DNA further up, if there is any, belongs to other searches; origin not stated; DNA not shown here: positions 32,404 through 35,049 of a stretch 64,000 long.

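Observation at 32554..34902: Molybdopterin-type subunit with only five cysteines, a CX2CX7C FS0 motif, and Ser where Psr/Phs/Ttr/Arr enzymes have the Mo-ligand Cys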

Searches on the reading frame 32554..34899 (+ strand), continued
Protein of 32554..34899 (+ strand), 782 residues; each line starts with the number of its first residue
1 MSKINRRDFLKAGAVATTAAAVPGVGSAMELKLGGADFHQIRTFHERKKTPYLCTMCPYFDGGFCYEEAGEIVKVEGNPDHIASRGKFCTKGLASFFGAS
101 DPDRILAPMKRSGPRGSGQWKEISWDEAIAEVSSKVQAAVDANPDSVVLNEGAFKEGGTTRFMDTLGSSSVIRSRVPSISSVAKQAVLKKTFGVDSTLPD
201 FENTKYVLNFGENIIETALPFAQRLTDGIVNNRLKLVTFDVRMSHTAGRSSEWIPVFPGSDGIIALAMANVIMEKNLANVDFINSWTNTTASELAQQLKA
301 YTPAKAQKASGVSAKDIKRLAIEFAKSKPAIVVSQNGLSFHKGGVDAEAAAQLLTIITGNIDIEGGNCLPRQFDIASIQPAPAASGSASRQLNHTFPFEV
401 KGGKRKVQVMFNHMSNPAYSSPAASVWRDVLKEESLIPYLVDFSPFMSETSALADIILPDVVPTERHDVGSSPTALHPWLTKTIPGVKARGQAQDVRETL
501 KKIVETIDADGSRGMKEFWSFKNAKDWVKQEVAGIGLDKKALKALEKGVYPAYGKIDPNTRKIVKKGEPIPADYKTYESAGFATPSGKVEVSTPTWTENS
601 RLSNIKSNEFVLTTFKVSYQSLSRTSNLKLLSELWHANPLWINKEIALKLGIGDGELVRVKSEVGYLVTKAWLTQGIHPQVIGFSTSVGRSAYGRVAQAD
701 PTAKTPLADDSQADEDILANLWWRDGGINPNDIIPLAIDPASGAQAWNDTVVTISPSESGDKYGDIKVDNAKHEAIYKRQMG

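Call 14: search_solved_structures(query=A1, max_evalue=0.001, show_alignments=5)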
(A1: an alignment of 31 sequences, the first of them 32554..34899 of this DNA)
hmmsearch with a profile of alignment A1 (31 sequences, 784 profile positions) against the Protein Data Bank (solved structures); distinct sequences matched with E-value up to 0.001: 57.
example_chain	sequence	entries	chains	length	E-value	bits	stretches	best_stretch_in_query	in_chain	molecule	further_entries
2vpw_A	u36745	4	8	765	5.2e-55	190.1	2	5-491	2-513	THIOSULFATE REDUCTASE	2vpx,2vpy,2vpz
6cz7_A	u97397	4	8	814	1.5e-51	178.6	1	52-702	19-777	ArrA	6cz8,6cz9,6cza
9vap_A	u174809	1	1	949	6.2e-43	150.1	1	4-367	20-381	Formate dehydrogenase molybdopterin-binding subunit FdhA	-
7qv7_S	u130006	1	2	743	2.7e-41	144.7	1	51-678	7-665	Hydrogen dependent carbon dioxide reductase subunit FdhF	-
9t1s_L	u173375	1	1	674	4.6e-41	144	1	51-496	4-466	formate dehydrogenase (coenzyme F420)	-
4ydd_A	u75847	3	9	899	7e-41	143.4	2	34-290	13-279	DMSO reductase family type II enzyme, molybdopterin subunit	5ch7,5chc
5e7o_A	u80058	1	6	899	7.5e-41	143.2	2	34-290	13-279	DMSO reductase family type II enzyme, molybdopterin subunit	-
7bkb_D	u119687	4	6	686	1.8e-40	142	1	50-469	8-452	Formate dehydrogenase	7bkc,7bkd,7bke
2e7z_A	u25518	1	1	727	5.7e-40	140.3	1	50-399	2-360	Acetylene hydratase Ahy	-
1aa6_A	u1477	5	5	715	3.4e-36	127.8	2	53-362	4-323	FORMATE DEHYDROGENASE H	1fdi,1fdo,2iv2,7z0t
8rqz_C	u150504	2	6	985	1.4e-31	112.6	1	48-370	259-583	Probable oxidoreductase YjgC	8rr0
9gzq_A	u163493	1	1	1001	1.6e-31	112.4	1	48-370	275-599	Probable oxidoreductase YjgC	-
9wxb_B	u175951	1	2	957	1.8e-31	112.2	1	53-366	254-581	Formate dehydrogenase alpha subunit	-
7vw6_A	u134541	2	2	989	3.4e-30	108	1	37-521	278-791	Formate dehydrogenase | Tungsten-containing formate dehydrogenase alpha subunit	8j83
7e5z_A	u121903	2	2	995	3.5e-30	108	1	37-521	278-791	Formate dehydrogenase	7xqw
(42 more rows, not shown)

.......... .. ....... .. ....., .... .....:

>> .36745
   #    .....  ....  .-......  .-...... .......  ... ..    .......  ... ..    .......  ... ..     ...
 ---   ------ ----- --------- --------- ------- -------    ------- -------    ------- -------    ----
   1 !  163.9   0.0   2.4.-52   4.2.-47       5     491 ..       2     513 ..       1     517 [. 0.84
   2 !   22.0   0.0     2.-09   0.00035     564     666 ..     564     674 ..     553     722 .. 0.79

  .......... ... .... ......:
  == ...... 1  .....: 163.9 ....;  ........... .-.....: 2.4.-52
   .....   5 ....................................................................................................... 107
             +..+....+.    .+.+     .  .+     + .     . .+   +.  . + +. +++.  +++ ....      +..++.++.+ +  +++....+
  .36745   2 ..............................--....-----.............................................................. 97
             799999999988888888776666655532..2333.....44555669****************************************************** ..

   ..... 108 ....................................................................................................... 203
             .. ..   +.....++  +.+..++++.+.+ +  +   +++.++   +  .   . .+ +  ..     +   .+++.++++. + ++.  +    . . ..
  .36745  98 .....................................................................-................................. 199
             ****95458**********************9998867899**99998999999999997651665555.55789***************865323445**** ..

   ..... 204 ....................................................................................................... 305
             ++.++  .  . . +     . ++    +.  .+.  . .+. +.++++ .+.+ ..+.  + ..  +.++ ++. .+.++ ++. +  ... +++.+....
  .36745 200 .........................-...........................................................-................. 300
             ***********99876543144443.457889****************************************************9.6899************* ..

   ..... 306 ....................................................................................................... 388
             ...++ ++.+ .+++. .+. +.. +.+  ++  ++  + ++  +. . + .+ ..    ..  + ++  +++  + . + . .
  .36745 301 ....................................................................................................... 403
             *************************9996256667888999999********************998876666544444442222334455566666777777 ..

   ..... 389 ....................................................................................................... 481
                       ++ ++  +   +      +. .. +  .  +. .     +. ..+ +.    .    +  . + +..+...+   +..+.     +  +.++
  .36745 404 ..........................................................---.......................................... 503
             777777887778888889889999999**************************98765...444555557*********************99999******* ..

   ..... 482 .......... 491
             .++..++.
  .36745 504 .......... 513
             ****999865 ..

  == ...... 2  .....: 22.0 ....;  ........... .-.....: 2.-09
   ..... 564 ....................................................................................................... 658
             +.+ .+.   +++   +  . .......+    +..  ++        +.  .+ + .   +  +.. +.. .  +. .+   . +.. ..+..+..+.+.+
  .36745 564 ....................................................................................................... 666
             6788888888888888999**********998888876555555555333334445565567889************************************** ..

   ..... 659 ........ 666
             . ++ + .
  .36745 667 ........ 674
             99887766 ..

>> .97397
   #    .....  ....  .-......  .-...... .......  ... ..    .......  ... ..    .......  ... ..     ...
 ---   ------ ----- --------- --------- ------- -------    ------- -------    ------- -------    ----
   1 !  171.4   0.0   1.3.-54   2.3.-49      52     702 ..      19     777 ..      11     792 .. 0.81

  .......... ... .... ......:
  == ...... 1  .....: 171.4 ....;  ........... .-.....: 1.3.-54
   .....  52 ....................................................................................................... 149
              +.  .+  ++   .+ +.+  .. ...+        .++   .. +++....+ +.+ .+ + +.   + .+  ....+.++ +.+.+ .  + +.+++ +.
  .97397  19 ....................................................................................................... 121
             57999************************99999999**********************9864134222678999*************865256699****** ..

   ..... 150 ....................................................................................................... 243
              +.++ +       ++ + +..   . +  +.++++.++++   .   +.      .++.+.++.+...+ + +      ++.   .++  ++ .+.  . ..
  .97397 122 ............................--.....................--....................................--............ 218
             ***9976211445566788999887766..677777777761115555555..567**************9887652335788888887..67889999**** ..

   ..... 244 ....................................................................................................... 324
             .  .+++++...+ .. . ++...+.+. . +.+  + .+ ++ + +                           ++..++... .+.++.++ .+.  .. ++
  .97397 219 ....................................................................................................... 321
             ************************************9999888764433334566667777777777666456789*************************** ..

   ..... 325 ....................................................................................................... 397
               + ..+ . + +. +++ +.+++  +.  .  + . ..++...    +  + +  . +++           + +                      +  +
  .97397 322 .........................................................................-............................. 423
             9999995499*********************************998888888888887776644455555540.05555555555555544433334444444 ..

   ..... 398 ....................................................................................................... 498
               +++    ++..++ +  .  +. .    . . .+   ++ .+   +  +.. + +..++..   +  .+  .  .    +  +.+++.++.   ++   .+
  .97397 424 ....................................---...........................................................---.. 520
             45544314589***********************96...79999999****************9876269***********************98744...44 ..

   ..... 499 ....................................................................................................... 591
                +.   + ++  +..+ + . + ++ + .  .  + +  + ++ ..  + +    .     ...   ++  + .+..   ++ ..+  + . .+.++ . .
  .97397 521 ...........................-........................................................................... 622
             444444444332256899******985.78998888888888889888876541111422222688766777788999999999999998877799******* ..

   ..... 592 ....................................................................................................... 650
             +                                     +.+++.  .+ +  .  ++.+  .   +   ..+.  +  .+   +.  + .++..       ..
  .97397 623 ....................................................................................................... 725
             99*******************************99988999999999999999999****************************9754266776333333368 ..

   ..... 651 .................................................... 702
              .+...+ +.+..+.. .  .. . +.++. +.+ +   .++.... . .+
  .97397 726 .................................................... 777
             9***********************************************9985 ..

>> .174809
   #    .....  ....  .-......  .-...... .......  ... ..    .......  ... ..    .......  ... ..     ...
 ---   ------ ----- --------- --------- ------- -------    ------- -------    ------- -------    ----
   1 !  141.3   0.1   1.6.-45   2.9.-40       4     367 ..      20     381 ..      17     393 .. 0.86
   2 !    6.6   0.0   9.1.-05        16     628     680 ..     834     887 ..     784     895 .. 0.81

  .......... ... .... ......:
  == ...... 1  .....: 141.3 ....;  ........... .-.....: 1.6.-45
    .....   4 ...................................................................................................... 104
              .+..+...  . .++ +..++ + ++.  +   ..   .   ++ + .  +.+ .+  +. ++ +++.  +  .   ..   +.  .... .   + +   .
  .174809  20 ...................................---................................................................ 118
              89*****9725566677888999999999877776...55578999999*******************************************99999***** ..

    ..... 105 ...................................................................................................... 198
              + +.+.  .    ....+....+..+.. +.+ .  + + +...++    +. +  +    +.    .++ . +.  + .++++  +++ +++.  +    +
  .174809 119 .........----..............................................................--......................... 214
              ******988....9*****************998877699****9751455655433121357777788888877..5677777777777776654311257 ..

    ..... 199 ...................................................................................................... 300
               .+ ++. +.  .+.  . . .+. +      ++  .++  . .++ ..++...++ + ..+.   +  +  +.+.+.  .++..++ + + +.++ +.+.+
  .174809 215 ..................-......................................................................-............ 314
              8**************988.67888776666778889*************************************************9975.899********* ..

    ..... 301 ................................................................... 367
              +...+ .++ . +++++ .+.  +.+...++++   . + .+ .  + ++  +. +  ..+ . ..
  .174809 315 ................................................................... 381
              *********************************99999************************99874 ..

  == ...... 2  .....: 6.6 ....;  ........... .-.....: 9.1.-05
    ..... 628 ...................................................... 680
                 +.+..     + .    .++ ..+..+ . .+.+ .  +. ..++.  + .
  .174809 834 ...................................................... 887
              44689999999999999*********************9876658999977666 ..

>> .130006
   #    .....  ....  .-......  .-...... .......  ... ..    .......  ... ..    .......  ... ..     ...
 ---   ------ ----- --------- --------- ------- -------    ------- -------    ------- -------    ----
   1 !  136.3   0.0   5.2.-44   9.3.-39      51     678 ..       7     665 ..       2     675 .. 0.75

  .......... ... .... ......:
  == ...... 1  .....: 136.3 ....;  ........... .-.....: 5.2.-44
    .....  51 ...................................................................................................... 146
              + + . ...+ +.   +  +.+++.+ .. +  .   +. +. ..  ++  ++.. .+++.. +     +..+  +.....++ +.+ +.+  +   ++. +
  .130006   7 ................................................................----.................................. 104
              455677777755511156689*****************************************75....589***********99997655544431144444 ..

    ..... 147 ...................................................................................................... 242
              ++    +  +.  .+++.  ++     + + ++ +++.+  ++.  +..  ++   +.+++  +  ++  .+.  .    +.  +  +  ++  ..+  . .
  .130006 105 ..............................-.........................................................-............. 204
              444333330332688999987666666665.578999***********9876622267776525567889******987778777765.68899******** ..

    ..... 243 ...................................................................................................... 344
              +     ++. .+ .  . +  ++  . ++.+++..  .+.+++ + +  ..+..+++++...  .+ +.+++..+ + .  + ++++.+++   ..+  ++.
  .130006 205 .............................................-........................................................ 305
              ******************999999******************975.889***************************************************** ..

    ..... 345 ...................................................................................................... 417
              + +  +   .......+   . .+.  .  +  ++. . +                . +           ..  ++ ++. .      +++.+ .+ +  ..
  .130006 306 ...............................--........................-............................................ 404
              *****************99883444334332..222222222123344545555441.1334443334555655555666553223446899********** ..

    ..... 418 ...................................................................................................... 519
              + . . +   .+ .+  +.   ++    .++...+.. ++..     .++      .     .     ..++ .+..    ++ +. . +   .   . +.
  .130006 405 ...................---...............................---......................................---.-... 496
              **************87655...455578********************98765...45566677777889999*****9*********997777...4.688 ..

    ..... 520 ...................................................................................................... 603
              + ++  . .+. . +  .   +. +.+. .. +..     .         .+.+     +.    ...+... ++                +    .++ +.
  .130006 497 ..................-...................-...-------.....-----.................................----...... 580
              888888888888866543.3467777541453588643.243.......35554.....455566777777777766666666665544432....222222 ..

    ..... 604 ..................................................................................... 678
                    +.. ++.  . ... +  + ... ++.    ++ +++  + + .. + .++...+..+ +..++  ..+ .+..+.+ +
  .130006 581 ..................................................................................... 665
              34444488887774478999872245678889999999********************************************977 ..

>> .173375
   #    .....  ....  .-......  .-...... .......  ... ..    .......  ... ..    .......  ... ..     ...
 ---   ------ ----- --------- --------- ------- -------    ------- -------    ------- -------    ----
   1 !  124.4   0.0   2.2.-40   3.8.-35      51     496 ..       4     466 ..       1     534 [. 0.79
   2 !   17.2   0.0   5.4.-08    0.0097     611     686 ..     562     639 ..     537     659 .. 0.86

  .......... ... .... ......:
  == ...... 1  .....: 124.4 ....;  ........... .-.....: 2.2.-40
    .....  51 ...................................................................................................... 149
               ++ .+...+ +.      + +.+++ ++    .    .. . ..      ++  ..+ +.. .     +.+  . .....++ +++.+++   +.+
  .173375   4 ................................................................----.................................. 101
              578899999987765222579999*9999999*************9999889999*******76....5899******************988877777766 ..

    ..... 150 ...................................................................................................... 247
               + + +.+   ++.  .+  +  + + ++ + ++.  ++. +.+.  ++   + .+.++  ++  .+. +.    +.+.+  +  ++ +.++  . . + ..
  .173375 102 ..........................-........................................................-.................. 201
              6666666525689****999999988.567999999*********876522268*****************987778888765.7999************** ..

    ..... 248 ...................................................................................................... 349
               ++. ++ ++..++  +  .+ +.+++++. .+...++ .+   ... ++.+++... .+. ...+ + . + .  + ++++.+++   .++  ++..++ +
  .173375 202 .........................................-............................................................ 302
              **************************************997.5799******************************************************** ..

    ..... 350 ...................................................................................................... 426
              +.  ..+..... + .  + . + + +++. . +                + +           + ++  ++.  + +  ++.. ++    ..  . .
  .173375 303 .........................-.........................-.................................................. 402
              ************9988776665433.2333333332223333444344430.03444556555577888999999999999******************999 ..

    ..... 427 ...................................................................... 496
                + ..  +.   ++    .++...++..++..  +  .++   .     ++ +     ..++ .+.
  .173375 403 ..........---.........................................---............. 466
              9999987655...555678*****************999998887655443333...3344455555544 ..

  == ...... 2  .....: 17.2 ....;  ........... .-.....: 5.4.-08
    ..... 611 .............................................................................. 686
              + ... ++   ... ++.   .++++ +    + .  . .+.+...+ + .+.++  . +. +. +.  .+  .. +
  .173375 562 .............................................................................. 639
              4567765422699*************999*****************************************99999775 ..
